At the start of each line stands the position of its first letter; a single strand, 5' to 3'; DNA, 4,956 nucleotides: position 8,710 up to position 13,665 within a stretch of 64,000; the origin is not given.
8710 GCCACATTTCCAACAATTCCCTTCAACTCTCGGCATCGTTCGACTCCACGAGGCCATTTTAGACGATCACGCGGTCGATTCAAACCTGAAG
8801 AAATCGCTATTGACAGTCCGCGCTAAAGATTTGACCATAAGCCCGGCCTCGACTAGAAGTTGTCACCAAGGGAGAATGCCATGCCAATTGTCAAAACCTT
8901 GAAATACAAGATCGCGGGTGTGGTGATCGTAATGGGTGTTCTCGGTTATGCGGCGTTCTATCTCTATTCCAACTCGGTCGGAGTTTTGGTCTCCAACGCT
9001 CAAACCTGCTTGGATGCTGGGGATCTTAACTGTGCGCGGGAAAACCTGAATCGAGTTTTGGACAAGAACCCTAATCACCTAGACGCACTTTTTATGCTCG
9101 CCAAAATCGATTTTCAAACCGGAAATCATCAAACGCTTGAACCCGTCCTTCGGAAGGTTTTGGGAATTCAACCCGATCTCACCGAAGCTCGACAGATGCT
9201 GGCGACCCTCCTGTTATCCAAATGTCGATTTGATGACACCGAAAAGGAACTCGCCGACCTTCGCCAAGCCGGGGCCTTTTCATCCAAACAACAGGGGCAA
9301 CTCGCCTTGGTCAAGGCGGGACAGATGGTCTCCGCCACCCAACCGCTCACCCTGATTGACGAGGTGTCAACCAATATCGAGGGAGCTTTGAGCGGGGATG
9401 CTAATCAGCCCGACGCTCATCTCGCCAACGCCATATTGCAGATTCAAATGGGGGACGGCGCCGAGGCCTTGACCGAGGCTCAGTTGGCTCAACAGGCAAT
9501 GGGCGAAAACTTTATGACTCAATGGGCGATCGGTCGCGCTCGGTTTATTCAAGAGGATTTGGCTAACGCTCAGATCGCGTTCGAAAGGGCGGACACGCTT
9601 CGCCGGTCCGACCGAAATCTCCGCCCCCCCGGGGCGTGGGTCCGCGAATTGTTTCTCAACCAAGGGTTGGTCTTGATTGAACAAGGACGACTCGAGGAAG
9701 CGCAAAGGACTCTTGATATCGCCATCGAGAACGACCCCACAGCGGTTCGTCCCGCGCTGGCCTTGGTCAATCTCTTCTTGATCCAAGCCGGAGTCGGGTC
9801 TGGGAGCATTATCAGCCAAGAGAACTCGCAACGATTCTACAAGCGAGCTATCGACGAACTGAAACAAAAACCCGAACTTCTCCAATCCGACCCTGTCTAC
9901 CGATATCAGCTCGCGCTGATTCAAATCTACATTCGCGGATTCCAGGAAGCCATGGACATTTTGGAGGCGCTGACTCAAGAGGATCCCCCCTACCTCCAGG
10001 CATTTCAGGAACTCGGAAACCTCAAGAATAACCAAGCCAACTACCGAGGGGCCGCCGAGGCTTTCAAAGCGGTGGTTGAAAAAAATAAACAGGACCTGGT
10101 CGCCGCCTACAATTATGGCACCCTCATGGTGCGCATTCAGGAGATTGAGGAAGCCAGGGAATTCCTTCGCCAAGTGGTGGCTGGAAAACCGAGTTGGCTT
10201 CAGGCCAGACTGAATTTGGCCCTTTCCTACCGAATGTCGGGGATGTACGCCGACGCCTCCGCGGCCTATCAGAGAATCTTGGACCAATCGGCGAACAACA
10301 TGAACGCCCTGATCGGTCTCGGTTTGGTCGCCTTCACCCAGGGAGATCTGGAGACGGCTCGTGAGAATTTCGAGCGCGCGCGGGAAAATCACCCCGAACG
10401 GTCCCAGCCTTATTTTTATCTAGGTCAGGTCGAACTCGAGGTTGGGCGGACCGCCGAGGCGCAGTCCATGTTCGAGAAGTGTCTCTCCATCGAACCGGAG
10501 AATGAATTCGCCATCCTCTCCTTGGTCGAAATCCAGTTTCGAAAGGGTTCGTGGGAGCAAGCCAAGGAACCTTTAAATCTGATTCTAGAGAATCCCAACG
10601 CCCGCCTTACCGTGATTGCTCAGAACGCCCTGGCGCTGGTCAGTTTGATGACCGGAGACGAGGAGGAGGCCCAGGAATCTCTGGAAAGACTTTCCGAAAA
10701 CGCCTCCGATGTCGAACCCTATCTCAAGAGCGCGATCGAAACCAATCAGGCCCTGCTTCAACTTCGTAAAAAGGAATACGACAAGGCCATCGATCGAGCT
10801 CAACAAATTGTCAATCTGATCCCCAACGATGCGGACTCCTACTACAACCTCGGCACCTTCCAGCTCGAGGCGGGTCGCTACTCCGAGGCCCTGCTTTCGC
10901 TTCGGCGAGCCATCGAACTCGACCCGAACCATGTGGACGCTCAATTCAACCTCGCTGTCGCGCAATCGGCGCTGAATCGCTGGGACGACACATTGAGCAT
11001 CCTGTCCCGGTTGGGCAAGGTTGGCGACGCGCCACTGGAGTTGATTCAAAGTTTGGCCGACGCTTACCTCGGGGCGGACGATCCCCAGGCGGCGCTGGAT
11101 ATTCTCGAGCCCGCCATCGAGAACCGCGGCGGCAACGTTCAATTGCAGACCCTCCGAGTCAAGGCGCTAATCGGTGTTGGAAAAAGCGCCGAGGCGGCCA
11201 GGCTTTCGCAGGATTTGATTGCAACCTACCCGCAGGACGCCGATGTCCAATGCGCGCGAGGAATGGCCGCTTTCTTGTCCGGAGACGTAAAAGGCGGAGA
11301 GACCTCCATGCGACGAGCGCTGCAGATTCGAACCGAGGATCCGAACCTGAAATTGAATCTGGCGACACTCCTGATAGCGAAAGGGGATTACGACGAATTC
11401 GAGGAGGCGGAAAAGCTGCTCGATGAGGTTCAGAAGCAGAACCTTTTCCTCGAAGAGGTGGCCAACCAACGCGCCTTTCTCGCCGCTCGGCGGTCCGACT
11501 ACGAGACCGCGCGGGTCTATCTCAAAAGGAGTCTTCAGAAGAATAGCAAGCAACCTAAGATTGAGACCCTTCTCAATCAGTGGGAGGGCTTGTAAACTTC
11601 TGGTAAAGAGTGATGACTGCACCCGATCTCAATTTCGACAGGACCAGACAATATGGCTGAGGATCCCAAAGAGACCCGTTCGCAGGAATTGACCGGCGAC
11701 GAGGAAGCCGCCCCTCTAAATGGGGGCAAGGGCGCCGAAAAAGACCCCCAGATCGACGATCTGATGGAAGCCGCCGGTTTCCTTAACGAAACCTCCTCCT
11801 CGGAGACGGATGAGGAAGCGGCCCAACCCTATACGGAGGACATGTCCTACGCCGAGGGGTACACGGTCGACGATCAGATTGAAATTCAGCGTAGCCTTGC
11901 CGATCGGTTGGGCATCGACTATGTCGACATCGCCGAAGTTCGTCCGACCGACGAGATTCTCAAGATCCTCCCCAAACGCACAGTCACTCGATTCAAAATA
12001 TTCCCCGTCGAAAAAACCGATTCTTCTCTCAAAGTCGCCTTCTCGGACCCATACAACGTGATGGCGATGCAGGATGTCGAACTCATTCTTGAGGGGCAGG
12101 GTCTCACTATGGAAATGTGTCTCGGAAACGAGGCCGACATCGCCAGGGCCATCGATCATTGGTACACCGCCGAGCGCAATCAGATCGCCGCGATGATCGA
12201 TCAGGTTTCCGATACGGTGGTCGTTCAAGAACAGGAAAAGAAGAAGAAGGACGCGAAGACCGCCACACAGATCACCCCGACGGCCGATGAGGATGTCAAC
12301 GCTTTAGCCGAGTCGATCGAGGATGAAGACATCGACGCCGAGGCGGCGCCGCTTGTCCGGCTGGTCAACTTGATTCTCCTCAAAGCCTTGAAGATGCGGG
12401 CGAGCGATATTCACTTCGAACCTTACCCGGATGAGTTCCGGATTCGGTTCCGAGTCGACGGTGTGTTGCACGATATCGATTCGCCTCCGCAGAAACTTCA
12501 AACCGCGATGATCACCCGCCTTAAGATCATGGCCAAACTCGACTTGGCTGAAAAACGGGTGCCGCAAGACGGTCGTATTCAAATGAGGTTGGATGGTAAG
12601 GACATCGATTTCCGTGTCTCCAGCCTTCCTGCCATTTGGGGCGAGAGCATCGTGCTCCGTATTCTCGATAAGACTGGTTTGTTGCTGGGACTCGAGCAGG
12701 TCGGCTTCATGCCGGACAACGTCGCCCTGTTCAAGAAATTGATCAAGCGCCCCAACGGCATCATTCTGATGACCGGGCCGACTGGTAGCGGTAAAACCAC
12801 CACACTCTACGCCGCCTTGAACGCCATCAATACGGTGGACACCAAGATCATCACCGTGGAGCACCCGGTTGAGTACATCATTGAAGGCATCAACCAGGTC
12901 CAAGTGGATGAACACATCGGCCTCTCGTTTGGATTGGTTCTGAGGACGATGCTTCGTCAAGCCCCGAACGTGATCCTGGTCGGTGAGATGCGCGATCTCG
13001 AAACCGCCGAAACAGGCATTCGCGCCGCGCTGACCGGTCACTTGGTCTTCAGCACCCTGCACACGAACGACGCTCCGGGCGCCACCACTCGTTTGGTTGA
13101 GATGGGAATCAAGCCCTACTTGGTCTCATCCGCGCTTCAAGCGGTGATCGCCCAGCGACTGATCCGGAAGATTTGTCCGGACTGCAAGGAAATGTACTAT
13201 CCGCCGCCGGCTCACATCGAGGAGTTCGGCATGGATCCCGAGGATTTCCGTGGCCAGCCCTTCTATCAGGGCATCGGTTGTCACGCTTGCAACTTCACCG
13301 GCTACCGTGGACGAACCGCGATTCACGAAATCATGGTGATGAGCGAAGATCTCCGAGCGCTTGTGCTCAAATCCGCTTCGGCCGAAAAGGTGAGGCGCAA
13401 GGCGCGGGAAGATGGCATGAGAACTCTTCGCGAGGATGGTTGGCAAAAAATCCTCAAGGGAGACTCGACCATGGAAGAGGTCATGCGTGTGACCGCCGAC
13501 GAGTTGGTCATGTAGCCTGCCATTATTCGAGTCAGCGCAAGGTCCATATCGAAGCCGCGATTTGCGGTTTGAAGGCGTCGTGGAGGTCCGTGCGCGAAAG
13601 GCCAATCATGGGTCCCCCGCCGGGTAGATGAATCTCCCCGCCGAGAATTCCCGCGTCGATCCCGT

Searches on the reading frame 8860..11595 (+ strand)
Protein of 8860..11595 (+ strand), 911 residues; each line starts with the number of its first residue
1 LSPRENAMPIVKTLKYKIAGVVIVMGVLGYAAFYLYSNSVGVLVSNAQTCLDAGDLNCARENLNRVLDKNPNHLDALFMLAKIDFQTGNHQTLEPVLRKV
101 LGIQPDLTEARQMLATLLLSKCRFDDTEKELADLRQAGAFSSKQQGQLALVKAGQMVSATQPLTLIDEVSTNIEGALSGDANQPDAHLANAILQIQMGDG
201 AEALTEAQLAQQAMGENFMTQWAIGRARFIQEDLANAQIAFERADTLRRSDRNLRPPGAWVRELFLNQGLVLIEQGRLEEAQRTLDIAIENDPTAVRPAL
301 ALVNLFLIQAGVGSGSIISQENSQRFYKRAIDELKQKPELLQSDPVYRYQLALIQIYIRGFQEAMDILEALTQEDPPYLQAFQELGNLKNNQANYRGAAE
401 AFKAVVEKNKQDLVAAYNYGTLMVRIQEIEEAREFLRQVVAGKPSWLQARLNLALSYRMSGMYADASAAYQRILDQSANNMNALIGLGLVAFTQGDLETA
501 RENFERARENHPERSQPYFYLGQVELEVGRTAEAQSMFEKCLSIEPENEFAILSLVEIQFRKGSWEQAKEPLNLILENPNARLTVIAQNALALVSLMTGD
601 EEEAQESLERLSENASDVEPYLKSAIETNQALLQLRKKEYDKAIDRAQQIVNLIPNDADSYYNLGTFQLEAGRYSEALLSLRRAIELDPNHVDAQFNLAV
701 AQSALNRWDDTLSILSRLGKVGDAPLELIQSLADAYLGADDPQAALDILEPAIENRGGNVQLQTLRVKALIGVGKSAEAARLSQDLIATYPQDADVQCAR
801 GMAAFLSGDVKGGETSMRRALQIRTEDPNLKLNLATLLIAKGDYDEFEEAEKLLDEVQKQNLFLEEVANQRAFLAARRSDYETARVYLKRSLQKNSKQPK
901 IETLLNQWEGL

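Call 58: search_protein_families(library=pfam, proteins=[window:8860-11595:+], max_evalue=0.00001)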
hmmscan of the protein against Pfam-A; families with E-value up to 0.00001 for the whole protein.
window:8860-11595:+ (911 aa): 25 families
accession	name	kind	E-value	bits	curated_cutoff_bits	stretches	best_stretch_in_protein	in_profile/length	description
PF14559.12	TPR_19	-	4.5e-61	203.5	25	2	669-720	2-53/68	Tetratricopeptide repeat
PF13428.12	TPR_14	-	5.5e-42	138.3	23.5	0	660-700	3-43/44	Tetratricopeptide repeat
PF07719.23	TPR_2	-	1.3e-37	125.2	27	1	658-691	1-34/34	Tetratricopeptide repeat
PF13432.12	TPR_16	-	3.2e-35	120.6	32.7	2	451-513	1-63/65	Tetratricopeptide repeat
PF13424.12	TPR_12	-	1.5e-34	118.4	30.1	2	482-544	4-74/77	Tetratricopeptide repeat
PF23914.1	TPR_CcmH_CycH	-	1.4e-31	109.9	42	1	801-894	57-150/158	Cytochrome c-type biogenesis protein H TPR domain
PF13174.12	TPR_6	-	3.2e-30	103.1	26.3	0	448-476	1-29/33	Tetratricopeptide repeat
PF13181.12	TPR_8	-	3.1e-29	99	25.7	0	658-691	1-34/34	Tetratricopeptide repeat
PF13431.12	TPR_17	-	3.7e-29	99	24.4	0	682-710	3-31/34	Tetratricopeptide repeat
PF00515.34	TPR_1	-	2e-28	97.5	27.8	1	658-691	1-34/34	Tetratricopeptide repeat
PF12895.13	ANAPC3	-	2.4e-24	85.9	27.2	1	638-716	3-80/82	Anaphase-promoting complex, cyclosome, subunit 3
PF13414.12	TPR_11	-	9.3e-21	73.7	26.8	1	670-703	6-39/42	TPR repeat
PF13371.12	TPR_9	-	2.4e-18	66.4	35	0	635-695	6-66/73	Tetratricopeptide repeat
PF07721.20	TPR_4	-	2e-15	56.2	27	0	266-286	5-25/26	Tetratricopeptide repeat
PF25060.1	ARM_TT21_2nd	-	3.7e-15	56.6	27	0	59-120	207-268/270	Tetratricopeptide repeat protein 21 second ARM domain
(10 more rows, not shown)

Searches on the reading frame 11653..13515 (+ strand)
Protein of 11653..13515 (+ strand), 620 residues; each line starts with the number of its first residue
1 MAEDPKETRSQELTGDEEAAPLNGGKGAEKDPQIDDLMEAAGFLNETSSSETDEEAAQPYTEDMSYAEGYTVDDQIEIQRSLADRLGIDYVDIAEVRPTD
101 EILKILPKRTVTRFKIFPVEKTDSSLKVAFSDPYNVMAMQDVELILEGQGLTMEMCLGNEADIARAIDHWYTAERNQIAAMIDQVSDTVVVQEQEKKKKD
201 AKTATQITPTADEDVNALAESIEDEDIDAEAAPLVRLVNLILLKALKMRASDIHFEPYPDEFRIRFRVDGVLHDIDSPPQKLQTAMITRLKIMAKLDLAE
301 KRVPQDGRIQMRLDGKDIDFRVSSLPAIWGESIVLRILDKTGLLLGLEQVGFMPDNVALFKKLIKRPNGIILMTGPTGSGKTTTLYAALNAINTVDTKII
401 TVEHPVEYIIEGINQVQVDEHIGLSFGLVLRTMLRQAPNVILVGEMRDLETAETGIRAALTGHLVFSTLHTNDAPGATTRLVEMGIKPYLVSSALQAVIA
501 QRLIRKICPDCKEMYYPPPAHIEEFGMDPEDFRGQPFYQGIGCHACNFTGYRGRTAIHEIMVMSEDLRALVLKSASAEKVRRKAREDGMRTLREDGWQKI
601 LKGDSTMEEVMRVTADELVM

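Call 58: search_protein_families(library=pfam, proteins=[window:11653-13515:+], max_evalue=0.00001)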
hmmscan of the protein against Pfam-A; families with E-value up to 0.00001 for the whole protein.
window:11653-13515:+ (620 aa): 2 families
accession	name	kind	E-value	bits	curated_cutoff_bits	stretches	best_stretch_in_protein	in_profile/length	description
PF00437.27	T2SSE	-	2.4e-135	451.4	24.9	1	230-612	4-370/370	Type II/IV secretion system protein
PF05157.20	MshEN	-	1.9e-13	50.6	23.1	1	86-175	1-88/90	MshEN domain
